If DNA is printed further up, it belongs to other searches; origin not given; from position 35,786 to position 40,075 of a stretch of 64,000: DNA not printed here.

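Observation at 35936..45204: Compact five-gene module of unknowns (2-TM, hairpin-TM, tail-anchored, VirB6-like polytopic, 1,329-aa soluble) with no ATPase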

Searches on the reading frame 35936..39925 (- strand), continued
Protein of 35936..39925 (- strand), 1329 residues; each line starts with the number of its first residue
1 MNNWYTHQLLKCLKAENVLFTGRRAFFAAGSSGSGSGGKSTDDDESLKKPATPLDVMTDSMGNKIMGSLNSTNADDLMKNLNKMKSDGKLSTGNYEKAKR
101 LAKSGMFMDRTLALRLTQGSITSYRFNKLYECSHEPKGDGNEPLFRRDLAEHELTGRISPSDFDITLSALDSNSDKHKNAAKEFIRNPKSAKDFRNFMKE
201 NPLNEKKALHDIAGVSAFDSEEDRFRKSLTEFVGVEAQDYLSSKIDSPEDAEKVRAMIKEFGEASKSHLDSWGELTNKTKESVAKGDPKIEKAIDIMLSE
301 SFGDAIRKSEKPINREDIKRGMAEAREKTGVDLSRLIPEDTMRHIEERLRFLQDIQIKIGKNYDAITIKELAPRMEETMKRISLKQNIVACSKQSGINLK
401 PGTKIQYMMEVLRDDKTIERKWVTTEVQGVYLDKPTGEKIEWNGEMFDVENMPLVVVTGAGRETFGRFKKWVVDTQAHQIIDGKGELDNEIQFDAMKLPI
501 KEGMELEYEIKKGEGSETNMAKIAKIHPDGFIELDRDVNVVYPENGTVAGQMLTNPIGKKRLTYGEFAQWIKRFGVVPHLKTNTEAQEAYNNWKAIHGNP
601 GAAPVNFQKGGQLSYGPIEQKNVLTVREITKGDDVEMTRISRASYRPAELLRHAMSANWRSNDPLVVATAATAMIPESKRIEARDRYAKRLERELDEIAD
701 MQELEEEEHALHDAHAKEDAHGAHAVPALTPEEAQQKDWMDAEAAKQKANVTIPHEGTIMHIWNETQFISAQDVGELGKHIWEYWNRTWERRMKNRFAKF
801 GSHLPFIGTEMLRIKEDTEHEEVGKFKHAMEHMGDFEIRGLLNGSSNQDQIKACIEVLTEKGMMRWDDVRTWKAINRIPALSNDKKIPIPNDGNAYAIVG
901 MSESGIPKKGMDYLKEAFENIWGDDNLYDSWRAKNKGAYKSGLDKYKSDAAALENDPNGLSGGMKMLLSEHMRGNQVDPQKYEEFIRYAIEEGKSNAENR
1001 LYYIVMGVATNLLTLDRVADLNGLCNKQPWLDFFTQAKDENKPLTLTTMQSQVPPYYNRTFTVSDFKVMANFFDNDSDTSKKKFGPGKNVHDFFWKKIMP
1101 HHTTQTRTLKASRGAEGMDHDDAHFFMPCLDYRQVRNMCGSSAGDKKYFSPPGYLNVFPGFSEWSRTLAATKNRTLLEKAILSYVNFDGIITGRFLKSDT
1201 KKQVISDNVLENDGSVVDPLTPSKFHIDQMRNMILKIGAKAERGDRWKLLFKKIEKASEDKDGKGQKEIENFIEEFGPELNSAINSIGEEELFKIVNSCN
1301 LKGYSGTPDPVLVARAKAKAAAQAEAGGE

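Call 46: search_solved_structures(query=A4, max_evalue=10)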
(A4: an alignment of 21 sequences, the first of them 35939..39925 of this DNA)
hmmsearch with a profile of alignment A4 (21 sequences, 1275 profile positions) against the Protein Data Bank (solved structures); distinct sequences matched with E-value up to 10: 48.
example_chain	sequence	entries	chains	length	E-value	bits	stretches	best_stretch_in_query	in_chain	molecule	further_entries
8gjg_A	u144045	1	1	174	0.0081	17.5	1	173-329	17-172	gluc_A04_0005 Binder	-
6a93_A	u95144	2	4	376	0.036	15.3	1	202-304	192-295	5-hydroxytryptamine receptor 2A,Soluble cytochrome b562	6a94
7vod_A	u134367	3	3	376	0.036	15.3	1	202-304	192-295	5-hydroxytryptamine receptor 2A,Soluble cytochrome b562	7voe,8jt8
7wc4_A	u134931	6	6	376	0.036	15.3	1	202-304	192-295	5-hydroxytryptamine receptor 2A,5-hydroxytryptamine receptor 2A,5-hydroxytryptamine recept | 5-hydroxytryptamine receptor 2A | 5-hydroxytryptamine receptor 2A,S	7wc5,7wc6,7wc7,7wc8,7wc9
7wjq_B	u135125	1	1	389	0.037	15.3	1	18-137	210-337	Isoform 2 of Gasdermin-B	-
8zmg_A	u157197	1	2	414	0.043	15.1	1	202-304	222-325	5-hydroxytryptamine receptor 2A,Soluble cytochrome b562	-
3r2p_A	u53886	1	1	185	0.058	14.6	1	203-319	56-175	Apolipoprotein A-I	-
8eqs_C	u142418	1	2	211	0.059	14.6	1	212-336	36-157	Apolipoprotein A-I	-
7kjr_C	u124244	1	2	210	0.073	14.3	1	212-336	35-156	Apolipoprotein A-I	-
3k2s_A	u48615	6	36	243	0.075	14.3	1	204-335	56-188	Apolipoprotein A-I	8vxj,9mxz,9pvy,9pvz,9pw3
6pts_A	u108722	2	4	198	0.077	14.2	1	206-336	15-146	Apolipoprotein A-I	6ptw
4v6m_A0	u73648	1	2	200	0.079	14.2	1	206-336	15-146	Apolipoprotein A-I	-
1av1_A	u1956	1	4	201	0.079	14.2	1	206-336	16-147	APOLIPOPROTEIN A-I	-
2msc_A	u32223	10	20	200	0.079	14.2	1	206-336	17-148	Apolipoprotein A-I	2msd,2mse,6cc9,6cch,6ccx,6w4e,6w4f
8gtk_A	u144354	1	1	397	0.11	13.7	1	12-137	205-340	GSDMB isoform-1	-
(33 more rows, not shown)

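Call 58: search_protein_families(library=padloc, proteins=[window:35936-39925:-], max_evalue=1)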
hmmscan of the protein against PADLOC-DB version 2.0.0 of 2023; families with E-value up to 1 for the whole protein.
window:35936-39925:- (1329 aa): 0 families

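Call 59: search_protein_families(library=phrogs, proteins=[window:35936-39925:-], max_evalue=1)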
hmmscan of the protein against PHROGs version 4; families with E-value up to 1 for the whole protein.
window:35936-39925:- (1329 aa): 3 families
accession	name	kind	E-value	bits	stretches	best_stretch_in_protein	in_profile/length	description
phrog_4443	-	unknown function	0.2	12.8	1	405-490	10-94/101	-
phrog_23695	-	unknown function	0.21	12.6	0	176-220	11-57/144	-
phrog_21914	-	unknown function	0.4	12.1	0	659-709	5-51/68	-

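Call 108: search_solved_structures(query=L008:14260-15447:+, max_evalue=1)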
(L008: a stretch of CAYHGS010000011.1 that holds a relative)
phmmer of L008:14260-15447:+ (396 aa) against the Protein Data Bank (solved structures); distinct sequences matched with E-value up to 1: 3.
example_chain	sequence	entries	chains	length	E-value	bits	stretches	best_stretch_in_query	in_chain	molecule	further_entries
6mx6_A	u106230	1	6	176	0.26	13.9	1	292-354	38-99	Pre-mRNA-processing-splicing factor 8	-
6owu_A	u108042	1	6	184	0.29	13.7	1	292-354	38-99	PRP8 protein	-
2h0u_A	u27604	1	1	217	0.54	12.9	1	327-374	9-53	NADPH-flavin oxidoreductase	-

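Call 112: find_related_loci(query=A4, collection=viral_contigs, flank=5000)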
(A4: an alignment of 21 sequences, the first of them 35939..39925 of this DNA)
Query A4 (1329 aa) in viral_contigs; peptide patterns used: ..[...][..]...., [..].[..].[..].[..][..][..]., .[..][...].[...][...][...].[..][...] (x = any residue, [..] = any of these).
258 stretches matched a pattern, but none encodes a relative of the query by tblastn (E <= 1e-3).
